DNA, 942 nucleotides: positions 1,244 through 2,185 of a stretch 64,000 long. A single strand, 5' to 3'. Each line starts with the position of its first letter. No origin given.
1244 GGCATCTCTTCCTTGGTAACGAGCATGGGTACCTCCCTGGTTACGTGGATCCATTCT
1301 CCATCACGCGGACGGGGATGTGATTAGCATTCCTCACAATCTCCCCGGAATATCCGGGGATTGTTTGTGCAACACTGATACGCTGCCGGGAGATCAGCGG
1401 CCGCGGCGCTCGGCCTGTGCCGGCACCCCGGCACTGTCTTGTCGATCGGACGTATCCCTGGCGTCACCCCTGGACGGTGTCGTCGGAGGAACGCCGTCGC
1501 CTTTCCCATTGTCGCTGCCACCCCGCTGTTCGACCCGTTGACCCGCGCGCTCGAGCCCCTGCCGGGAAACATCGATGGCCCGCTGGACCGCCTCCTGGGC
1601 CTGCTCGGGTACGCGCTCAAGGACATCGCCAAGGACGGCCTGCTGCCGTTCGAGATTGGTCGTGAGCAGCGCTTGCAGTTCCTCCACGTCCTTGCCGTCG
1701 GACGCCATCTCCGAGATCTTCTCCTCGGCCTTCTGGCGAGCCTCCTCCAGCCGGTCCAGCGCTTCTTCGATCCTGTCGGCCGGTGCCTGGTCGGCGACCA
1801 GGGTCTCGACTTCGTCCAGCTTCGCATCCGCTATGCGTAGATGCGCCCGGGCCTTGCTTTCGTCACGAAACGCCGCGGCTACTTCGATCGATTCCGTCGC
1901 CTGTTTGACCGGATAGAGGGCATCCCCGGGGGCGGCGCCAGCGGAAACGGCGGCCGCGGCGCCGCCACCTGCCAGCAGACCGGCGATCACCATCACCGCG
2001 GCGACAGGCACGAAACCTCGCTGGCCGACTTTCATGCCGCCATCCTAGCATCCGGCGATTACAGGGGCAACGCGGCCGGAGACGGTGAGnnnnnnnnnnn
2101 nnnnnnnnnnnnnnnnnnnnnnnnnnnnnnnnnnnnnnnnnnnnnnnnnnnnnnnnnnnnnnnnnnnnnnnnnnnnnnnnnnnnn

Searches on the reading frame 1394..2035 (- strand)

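Call 74: search_protein_families(library=pfam, proteins=[window:1394-2035:-], max_evalue=0.001)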
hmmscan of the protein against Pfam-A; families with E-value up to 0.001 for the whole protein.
window:1394-2035:- (213 aa): 1 family
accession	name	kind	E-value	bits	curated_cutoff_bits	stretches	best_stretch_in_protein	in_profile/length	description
PF18915.5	DUF5667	-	3.5e-17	63.1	27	1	33-145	1-99/99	Domain of unknown function (DUF5667)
